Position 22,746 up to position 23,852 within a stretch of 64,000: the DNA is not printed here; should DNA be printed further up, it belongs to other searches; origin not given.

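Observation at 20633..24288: Phosphorus-scavenging cluster: secreted metallophosphoesterase plus PhnY/PhnZ-like oxidative phosphonate C-P cleavage pair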

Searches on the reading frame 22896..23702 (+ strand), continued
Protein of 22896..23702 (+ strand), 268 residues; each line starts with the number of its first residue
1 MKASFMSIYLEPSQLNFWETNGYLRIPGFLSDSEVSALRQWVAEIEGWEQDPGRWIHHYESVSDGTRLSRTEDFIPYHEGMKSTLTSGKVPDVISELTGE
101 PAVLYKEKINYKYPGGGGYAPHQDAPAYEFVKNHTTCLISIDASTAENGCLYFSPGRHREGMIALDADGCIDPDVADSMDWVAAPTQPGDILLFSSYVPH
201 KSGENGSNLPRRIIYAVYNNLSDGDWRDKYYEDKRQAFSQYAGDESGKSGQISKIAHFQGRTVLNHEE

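Call 57: find_encoding_contigs(protein=P0522, flank=9000, max_places=2)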
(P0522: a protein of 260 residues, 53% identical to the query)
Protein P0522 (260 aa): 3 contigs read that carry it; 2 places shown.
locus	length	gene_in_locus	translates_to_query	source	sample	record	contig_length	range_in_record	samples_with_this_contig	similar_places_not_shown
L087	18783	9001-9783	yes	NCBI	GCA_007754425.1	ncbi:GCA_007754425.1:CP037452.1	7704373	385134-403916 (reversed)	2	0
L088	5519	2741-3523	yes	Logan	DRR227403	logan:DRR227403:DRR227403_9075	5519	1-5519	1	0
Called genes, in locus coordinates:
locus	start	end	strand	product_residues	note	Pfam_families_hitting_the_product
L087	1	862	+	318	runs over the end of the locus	PF00702:Hydrolase, PF13242:Hydrolase_like (weak)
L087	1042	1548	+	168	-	PF07977:FabA, PF22818:ApeI-like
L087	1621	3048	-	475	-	PF00342:PGI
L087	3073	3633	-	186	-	PF00156:Pribosyltran (weak)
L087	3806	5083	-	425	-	PF01476:LysM, PF03734:YkuD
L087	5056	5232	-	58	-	-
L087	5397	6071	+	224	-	PF00005:ABC_tran, PF02463:SMC_N (faint), PF13555:AAA_29 (faint), PF13304:AAA_21 (faint)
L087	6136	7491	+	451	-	PF12704:MacB_PCD, PF02687:FtsX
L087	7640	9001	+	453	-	PF18943:DUF5690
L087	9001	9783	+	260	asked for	PF05721:PhyH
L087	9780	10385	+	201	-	PF01966:HD (weak)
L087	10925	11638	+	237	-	-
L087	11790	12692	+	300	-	-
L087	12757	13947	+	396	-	-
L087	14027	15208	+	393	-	-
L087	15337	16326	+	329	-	PF00389:2-Hacid_dh, PF02826:2-Hacid_dh_C, PF03446:NAD_binding_2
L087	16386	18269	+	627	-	-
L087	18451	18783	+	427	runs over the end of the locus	PF01408:GFO_IDH_MocA, PF02894:GFO_IDH_MocA_C (faint), PF22725:GFO_IDH_MocA_C3, PF19051:GFO_IDH_MocA_C2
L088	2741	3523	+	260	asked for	PF05721:PhyH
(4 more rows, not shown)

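Call 63: search_protein_families(library=ncbifam, proteins=[L087:9780-10385:+, L087:7640-9001:+], max_evalue=0.00001)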
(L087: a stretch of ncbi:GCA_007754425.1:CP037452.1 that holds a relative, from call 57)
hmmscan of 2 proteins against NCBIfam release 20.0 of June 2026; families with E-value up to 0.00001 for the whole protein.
L087:9780-10385:+ (201 aa): 3 families
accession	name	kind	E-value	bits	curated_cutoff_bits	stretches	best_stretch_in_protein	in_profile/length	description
NF052439.1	HMPDioxPhnZ1GIM8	equivalog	2.1e-123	409.2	300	1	1-199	1-199/199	hydroxymethylphosphonate dioxygenase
TIGR03276.1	Phn-HD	hypoth_equivalog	2.8e-60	202.9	214.6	1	21-197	2-178/179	phosphonate degradation HD-domain oxygenase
NF049941.1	HyMthAminphonOxyTmpB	equivalog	7e-47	159.6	300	1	19-194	4-179/188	(R)-1-hydroxy-2-trimethylaminoethylphosphonate oxygenase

L087:7640-9001:+ (453 aa): 0 families

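Call 76: search_protein_families(library=pfam, proteins=[L087:7640-9001:+], max_evalue=0.01)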
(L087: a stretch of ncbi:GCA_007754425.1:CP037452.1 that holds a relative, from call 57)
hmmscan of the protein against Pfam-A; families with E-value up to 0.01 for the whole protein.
L087:7640-9001:+ (453 aa): 1 family
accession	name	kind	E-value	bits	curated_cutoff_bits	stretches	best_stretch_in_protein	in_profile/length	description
PF18943.6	DUF5690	-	1.4e-126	422.9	25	1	41-425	1-381/382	Family of unknown function (DUF5690)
